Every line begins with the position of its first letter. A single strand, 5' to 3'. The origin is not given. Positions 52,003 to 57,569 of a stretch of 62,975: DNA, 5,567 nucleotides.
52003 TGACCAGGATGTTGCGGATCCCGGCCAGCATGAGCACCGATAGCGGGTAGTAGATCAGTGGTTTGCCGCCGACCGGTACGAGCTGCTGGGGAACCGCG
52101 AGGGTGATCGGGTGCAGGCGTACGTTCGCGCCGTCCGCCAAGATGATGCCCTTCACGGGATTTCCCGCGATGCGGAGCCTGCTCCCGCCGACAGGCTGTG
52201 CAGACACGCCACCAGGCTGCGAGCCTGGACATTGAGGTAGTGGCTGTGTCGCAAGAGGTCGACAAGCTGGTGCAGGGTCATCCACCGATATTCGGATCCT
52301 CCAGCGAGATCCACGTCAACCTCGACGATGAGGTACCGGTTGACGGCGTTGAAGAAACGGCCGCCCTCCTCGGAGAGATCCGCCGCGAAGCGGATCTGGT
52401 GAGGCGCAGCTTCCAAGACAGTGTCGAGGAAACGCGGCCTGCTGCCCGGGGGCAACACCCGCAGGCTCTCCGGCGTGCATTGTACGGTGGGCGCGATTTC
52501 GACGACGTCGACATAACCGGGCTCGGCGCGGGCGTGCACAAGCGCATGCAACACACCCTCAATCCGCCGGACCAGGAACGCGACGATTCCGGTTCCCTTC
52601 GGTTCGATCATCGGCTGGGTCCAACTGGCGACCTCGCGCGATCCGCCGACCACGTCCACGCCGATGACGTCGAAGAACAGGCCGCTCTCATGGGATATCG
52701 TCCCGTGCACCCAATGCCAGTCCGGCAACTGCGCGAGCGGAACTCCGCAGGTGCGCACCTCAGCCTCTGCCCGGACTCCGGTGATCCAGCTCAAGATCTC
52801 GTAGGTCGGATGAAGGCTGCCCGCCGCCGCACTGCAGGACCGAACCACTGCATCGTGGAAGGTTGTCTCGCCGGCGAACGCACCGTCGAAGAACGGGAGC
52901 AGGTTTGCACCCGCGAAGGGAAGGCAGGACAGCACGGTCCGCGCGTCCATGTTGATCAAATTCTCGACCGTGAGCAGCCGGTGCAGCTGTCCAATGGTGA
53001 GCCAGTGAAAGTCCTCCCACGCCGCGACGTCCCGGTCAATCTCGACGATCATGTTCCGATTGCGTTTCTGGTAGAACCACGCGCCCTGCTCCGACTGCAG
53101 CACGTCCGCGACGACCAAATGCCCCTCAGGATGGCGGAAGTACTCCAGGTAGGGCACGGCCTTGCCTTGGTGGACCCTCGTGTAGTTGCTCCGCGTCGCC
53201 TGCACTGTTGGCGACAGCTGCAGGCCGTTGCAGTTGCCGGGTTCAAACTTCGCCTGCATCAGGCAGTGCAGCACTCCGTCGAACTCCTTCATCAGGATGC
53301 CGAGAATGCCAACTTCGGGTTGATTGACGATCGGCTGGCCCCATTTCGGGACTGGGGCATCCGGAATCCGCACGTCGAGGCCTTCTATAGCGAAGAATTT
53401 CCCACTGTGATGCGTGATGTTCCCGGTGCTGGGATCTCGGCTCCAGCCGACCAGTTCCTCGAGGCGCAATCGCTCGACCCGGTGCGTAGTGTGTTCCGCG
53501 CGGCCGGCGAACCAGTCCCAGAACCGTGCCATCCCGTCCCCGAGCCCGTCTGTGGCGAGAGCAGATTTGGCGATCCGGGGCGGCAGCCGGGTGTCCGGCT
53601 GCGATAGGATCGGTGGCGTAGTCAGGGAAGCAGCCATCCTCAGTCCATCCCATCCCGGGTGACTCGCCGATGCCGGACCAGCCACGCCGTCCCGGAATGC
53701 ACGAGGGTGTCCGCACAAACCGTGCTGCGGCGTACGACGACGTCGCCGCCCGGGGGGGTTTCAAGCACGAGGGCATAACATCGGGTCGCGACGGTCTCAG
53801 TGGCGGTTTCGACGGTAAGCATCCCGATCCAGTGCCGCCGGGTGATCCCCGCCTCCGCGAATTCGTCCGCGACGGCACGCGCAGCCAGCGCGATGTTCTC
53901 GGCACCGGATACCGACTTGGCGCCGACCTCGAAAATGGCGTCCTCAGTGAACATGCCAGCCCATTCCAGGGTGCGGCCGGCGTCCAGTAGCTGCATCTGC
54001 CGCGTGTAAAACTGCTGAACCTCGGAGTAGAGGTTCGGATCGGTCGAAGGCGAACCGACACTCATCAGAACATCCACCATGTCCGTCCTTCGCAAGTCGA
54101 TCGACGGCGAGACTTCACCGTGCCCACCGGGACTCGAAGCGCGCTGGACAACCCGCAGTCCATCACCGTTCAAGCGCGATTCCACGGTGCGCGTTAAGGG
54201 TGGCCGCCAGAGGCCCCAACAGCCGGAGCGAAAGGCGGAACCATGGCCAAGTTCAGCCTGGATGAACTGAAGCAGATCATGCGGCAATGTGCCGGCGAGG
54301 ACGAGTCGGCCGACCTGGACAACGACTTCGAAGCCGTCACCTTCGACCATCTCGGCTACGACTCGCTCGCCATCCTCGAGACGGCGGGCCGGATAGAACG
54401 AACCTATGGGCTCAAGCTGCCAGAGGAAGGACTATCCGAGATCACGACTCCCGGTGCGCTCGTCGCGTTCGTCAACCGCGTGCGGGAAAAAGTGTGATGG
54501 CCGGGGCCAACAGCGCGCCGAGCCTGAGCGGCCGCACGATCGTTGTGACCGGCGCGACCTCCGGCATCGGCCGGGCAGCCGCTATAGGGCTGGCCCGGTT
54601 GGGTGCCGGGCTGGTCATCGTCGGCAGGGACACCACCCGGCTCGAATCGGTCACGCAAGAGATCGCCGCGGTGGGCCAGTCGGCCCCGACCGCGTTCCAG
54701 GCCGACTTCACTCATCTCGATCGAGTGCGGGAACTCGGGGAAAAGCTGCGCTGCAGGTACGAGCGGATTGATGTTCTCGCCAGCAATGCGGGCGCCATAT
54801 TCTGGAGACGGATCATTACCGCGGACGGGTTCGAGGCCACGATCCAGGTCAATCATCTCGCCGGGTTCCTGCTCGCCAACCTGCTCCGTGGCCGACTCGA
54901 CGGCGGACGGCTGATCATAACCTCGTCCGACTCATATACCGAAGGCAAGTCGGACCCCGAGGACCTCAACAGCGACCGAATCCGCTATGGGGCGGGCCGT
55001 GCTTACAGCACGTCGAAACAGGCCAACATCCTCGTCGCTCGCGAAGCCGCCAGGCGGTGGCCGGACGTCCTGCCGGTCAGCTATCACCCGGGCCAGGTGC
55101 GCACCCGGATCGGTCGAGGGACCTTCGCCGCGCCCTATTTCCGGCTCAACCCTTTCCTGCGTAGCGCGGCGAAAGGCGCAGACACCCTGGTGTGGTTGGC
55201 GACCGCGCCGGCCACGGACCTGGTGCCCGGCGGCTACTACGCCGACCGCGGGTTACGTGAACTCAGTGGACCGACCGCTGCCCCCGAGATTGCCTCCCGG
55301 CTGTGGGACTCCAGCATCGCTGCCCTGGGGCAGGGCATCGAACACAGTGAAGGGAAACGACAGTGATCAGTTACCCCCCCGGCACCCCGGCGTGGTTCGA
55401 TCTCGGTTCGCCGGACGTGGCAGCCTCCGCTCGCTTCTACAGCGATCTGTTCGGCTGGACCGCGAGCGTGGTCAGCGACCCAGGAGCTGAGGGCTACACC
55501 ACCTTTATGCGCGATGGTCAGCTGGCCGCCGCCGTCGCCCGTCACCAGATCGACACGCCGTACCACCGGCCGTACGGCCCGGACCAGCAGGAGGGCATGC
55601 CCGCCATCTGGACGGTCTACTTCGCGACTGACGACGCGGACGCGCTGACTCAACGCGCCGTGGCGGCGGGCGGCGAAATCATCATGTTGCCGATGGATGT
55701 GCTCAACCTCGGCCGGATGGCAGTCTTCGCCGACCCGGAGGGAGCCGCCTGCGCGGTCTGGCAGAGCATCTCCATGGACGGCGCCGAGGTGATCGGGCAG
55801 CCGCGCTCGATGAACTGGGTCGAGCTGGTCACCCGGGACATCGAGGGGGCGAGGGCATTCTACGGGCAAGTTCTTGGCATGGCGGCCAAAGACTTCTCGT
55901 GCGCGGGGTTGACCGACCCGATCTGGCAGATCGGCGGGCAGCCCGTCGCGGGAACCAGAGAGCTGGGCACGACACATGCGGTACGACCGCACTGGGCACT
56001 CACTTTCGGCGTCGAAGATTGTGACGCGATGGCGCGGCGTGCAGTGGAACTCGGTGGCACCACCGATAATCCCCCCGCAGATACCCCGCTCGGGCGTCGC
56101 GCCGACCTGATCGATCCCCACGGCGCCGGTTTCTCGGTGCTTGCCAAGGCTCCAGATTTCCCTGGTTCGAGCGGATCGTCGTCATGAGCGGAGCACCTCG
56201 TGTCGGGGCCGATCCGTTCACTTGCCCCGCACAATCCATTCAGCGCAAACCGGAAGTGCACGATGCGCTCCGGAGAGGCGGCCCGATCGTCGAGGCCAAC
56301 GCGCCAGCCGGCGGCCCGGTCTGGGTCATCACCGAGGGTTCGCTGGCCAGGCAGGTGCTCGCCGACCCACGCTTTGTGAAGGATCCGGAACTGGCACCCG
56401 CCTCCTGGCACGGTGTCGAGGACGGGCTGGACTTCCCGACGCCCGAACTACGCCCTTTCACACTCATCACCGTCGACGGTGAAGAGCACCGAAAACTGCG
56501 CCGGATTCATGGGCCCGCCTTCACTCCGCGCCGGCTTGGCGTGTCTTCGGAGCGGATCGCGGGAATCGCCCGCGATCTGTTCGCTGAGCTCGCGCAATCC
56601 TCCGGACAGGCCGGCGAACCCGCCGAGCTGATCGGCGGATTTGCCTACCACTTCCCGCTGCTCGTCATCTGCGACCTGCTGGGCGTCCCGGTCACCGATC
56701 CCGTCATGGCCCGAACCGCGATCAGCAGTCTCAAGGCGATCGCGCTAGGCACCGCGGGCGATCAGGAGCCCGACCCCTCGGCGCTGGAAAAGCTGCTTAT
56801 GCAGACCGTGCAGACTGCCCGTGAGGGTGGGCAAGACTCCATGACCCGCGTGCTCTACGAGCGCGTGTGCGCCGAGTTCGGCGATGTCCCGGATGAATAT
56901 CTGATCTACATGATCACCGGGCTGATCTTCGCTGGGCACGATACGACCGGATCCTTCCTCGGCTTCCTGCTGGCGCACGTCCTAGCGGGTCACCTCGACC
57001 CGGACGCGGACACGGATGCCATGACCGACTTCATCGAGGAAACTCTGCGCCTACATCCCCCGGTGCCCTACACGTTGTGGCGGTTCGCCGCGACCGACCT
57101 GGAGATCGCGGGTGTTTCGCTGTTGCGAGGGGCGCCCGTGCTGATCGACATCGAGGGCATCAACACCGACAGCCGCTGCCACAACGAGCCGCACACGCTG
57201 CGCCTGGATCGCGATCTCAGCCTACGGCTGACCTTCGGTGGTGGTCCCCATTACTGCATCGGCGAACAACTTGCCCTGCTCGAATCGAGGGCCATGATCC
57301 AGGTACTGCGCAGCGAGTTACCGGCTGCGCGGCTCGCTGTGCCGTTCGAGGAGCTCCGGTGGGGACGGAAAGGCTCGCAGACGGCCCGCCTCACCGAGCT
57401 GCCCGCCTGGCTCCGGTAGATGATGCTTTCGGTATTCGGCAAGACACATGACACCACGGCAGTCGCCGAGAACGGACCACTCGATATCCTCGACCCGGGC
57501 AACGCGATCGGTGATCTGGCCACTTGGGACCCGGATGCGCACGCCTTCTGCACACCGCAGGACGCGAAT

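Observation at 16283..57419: Complete daunorubicin/baumycin-type anthracycline cluster with non-canonical additions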

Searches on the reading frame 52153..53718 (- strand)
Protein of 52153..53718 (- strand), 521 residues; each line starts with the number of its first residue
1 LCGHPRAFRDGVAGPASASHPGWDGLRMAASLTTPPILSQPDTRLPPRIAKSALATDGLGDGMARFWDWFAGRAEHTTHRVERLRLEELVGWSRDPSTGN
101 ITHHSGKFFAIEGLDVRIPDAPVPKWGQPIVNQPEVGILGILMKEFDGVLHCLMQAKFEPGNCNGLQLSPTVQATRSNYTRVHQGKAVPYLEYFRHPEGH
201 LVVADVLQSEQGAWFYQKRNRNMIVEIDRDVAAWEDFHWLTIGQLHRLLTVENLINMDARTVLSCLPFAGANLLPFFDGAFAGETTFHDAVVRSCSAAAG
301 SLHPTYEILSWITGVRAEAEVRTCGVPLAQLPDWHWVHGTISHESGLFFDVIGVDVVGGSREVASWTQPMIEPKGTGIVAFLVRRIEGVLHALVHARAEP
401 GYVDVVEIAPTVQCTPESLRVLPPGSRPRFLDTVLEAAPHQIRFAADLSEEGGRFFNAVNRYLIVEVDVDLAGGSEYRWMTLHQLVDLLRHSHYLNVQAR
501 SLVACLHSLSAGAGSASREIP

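Call 8: search_protein_families(library=pfam, proteins=[window:52153-53718:-])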
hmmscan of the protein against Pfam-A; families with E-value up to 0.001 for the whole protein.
window:52153-53718:- (521 aa): 1 family
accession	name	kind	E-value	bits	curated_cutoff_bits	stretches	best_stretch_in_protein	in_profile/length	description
PF03559.20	Hexose_dehydrat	-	9.1e-158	522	25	2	64-266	2-203/203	NDP-hexose 2,3-dehydratase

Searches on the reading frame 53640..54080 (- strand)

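Call 40: search_protein_families(library=ncbifam, proteins=[window:53640-54080:-], max_evalue=0.001)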
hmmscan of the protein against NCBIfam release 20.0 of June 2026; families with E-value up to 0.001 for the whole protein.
window:53640-54080:- (146 aa): 1 family
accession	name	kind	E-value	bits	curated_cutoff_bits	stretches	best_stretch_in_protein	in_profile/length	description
NF041685.1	ant_diox_AndAd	equivalog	3.8e-09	36.4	230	0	17-55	4-42/155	anthranilate 1,2-dioxygenase small subunit AndAd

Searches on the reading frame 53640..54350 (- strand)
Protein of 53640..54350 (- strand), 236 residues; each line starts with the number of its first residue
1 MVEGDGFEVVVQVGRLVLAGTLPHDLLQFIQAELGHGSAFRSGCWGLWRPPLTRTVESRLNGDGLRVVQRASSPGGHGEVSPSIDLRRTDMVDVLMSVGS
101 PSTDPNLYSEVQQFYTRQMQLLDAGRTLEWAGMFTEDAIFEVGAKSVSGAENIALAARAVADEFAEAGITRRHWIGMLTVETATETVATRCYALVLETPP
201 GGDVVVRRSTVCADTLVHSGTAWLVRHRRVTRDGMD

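Call 8: search_protein_families(library=pfam, proteins=[window:53640-54350:-])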
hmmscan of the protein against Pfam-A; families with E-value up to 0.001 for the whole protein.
window:53640-54350:- (236 aa): 1 family
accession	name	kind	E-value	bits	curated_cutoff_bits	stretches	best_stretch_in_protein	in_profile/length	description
PF13577.12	SnoaL_4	-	1.6e-16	60.9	24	1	108-229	6-126/126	SnoaL-like domain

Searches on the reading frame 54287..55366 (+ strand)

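Call 8: search_protein_families(library=pfam, proteins=[window:54287-55366:+])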
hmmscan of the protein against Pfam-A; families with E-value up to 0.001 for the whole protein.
window:54287-55366:+ (359 aa): 4 families
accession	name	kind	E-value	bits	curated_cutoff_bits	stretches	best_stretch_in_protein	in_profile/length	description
PF00106.31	adh_short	-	5.2e-22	78.7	26.6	1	84-275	2-186/195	short chain dehydrogenase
PF13561.12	adh_short_C2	-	5.4e-13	49.5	27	1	89-218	1-134/236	Enoyl-(Acyl carrier protein) reductase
PF01370.27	Epimerase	-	2.2e-06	27.7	20.9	1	85-258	1-160/240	NAD dependent epimerase/dehydratase family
PF08659.16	KR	-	0.00034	21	22.6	1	84-170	2-91/180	KR domain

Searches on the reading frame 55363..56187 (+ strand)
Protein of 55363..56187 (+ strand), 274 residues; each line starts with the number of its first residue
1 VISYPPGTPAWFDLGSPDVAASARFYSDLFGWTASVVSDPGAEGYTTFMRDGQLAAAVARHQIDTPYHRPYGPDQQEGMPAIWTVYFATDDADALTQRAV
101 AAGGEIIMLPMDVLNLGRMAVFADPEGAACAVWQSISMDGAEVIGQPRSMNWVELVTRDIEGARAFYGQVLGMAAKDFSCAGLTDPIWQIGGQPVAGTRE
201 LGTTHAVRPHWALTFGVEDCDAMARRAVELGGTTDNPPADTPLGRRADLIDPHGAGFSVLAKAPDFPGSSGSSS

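Call 8: search_protein_families(library=pfam, proteins=[window:55363-56187:+])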
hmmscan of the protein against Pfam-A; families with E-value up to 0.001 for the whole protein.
window:55363-56187:+ (274 aa): 4 families
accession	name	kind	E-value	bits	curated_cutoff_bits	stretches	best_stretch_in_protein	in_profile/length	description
PF00903.31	Glyoxalase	-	3.2e-27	95.8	20.6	2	11-128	4-117/121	Glyoxalase/Bleomycin resistance protein/Dioxygenase superfamily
PF18029.7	Glyoxalase_6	-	3.7e-14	53.7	23.6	2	155-259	4-105/106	Glyoxalase-like domain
PF22677.2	Ble-like_N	-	4.2e-10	39.6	24.5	1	152-172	4-24/41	Bleomycin resistance protein-like N-terminal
PF13669.12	Glyoxalase_4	-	6.7e-06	26.8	27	0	15-108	6-95/109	Glyoxalase/Bleomycin resistance protein/Dioxygenase superfamily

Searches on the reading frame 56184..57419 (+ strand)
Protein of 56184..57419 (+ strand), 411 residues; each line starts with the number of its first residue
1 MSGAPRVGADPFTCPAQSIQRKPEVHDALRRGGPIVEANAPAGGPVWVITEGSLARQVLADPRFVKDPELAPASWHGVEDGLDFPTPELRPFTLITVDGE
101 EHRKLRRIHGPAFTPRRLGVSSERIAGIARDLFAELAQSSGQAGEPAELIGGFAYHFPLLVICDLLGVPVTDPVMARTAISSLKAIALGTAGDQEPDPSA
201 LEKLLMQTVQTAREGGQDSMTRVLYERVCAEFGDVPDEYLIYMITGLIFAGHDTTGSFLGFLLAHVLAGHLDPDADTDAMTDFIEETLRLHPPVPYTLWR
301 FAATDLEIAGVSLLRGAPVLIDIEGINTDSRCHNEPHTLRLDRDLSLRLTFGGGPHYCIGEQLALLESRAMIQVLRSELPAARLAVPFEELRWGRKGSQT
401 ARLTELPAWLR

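Call 8: search_protein_families(library=pfam, proteins=[window:56184-57419:+])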
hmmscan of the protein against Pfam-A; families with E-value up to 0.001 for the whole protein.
window:56184-57419:+ (411 aa): 1 family
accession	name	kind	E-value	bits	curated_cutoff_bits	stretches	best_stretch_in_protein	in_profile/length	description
PF00067.27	p450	-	1.8e-20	73.6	22.8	1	281-372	325-425/462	Cytochrome P450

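Call 39: search_solved_structures(query=window:56184-57419:+)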
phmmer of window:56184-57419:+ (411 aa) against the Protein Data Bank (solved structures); distinct sequences matched with E-value up to 0.001: 441 (the best 60 are shown).
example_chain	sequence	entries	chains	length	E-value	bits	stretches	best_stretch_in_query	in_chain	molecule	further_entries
9o35_A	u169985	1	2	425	3e-190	635.9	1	3-411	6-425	Cytochrome P-450 monooxygenase DoxA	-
9s7f_A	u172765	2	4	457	6.2e-190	634.9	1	3-411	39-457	Cytochrome P-450 monooxygenase DoxA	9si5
9u5y_A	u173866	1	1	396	5.2e-39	137.8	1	22-388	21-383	Pentalenolactone synthase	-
8w7g_A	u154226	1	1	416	6.8e-39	137.4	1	22-391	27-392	Pentalenolactone synthase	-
6j82_A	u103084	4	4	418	1.7e-38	136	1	25-408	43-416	Cytochrome P-450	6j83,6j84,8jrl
4oqs_A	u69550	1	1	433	3.8e-38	134.9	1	33-398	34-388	CYP105AS1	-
4oqr_A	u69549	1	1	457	6.4e-38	134.2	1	33-398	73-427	CYP105AS1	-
3a4g_A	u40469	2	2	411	7e-38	134.1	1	25-407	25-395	Vitamin D hydroxylase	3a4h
5gnm_A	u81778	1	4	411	8.6e-38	133.8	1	25-407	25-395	Vitamin D(3) 25-hydroxylase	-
3vrm_A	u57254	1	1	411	3.6e-37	131.7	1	25-407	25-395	Vitamin D(3) 25-hydroxylase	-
3a4z_A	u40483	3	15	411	4.3e-37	131.5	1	25-407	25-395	Vitamin D hydroxylase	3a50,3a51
9u53_A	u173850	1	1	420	4.6e-37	131.4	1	8-396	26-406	Cytochrome P450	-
7cl9_A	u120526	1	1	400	5.3e-37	131.2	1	26-396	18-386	Cytochrome P450 hydroxylase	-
6l69_A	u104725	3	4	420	5.5e-37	131.1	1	8-396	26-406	Cytochrome P450 hydroxylase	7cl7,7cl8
4z5p_A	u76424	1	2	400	6.9e-37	130.8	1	1-397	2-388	Cytochrome P450 hydroxylase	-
4z5q_A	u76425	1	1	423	7.2e-37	130.7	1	17-386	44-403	Cytochrome P450 hydroxylase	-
8jnp_A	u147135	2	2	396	3.5e-36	128.5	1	29-399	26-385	Cytochrome P450 CftA | Cytochrome P450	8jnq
5ysm_A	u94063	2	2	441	5e-36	127.9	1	27-392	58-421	Cytochrome P450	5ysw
1gwi_A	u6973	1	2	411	5.1e-36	127.9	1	28-407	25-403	CYTOCHROME P450 154C1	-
6a7i_A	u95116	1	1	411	5.3e-36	127.9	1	27-394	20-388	Cytochrome P450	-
5cje_A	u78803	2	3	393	3.3e-35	125.2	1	25-383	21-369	Cytochrome P450 hydroxylase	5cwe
6l39_A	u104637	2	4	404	5.5e-35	124.5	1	17-399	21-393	Cytochrome P450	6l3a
6a7j_A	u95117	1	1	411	1e-34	123.6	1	27-393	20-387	Cytochrome P450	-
9v2t_A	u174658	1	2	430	1.8e-34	122.8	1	26-392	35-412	Cytochrome P450 monooxygenase CYP107Z12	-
4wpz_A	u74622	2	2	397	1.2e-33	120.1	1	10-394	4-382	Cytochrome P450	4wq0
2z36_A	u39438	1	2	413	2.1e-33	119.3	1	22-393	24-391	Cytochrome P450 type compactin 3'',4''-hydroxylase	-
9cjg_A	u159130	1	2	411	6.2e-33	117.8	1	25-409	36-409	Cytochrome P450-G9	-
8swl_A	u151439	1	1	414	9.4e-33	117.2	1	28-392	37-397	Cytochrome P450 105Q4 Cyp105Q4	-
8k1x_A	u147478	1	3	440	2.4e-32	115.8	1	30-386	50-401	Cytochrome P450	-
7qan_AAA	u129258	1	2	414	9.4e-32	113.9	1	34-398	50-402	Cytochrome P450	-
6m4s_A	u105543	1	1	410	1.7e-31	113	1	29-411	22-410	Cytochrome P450 hydroxylase sb21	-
8fz8_A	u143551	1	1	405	5.6e-31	111.3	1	24-393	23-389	Cytochrome P450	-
4mm0_A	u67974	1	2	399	3.9e-30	108.5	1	23-408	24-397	P450-like monooxygenase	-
1odo_A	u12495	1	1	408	1.2e-29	106.9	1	26-391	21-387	PUTATIVE CYTOCHROME P450 154A1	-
9u7w_A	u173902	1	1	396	1.8e-29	106.3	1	21-407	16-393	Cytochrome P450 hydroxylase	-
7di3_A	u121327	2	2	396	2.4e-29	105.9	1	21-407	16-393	Cytochrome P450 hydroxylase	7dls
3abb_A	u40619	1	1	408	2.6e-29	105.8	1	12-392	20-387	Cytochrome P450 hydroxylase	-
3cv9_A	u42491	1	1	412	3.8e-29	105.3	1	23-408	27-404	Cytochrome P450-SU1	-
9u7x_A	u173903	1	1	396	3.9e-29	105.2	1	21-407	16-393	Cytochrome P450 hydroxylase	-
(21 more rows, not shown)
